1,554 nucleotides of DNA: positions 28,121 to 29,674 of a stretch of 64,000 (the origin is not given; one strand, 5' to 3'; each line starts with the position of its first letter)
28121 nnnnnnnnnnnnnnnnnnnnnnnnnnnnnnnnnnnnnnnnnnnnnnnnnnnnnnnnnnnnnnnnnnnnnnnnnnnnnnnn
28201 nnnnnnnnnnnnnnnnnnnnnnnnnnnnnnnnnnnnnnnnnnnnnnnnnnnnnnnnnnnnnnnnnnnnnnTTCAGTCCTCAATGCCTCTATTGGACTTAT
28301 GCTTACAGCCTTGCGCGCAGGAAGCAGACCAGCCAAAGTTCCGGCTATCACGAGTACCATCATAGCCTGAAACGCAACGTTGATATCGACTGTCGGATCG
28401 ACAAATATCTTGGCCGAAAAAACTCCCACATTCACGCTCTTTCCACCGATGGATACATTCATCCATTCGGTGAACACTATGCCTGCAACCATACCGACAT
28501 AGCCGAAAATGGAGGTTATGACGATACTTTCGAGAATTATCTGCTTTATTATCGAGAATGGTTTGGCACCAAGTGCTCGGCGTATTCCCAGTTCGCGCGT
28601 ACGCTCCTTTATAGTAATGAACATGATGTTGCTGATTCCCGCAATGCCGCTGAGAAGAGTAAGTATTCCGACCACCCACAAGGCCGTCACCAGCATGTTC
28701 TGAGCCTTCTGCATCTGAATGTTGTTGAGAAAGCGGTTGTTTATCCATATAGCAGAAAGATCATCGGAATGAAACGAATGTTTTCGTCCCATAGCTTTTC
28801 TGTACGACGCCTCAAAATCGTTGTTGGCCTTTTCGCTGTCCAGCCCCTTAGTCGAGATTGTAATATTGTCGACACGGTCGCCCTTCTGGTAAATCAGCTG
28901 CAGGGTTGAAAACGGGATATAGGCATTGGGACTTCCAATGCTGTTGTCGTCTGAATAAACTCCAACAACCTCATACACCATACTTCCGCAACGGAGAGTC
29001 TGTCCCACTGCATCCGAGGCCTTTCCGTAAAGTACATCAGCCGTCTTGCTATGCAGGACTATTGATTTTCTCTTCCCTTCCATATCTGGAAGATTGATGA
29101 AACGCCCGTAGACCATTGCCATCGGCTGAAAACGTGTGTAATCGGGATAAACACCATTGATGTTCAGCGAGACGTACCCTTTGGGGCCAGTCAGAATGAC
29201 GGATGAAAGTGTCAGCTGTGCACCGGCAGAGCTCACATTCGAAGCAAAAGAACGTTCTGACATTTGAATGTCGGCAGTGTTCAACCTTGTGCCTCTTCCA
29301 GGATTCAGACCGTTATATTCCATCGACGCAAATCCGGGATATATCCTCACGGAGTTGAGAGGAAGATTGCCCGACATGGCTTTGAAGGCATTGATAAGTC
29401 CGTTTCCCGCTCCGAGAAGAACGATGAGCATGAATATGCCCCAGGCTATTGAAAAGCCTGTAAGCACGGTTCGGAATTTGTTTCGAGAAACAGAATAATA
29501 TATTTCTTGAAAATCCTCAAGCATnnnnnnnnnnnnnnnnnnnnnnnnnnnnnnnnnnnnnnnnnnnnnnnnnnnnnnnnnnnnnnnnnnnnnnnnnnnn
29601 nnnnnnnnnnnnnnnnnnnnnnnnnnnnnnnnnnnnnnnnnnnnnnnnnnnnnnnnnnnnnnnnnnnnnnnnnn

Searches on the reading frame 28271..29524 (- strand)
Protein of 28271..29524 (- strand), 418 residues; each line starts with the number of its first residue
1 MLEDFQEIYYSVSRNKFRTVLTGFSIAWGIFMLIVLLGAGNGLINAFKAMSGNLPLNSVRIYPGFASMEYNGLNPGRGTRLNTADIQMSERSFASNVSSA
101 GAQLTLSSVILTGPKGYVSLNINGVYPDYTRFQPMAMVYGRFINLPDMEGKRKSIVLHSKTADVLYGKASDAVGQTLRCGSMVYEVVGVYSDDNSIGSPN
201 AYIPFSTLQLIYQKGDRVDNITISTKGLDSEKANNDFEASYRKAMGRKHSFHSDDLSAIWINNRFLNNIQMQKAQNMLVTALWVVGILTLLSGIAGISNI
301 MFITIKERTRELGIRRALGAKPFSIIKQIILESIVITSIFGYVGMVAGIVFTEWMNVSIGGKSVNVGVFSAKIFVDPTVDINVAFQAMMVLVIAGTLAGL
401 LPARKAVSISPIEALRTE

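Call 24: find_encoding_contigs(protein=window:28271-29524:-, flank=10000, max_places=1)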
Protein window:28271-29524:- (418 aa): 12 contigs read that carry it; 1 place shown.
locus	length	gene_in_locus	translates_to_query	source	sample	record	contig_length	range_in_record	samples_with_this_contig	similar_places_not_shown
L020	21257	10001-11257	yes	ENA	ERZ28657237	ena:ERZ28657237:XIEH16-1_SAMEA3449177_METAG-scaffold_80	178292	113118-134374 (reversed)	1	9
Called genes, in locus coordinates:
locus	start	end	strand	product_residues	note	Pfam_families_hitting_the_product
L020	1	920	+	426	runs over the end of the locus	-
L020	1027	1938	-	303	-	PF01180:DHO_dh, PF01207:Dus (weak), PF03060:NMO (weak)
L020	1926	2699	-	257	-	PF00175:NAD_binding_1 (faint), PF10418:DHODB_Fe-S_bind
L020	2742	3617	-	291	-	PF01223:Endonuclease_NS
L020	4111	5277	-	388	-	PF03977:OAD_beta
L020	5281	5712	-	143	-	PF25973:BSH_CzcB (faint), PF25919:BSH_CusB (faint), PF00364:Biotin_lipoyl, PF25984:BSH_YknX (faint), PF25997:BSH_YhbJ (weak)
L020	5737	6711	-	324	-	PF04277:OAD_gamma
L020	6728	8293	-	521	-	PF01039:Carboxyl_trans, PF03255:ACCA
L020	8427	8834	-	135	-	PF00903:Glyoxalase, PF13669:Glyoxalase_4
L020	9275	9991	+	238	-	PF00005:ABC_tran, PF13304:AAA_21 (faint), PF02463:SMC_N (weak)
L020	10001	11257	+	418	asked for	PF12704:MacB_PCD, PF02687:FtsX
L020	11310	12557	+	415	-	PF12704:MacB_PCD, PF02687:FtsX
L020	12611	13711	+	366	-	PF25973:BSH_CzcB, PF25885:HH_EMRA (weak)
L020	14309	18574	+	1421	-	PF17139:DUF5112, PF17140:DUF5113, PF02518:HATPase_c, PF17140:DUF5113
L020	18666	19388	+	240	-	PF00072:Response_reg, PF19355:DUF5932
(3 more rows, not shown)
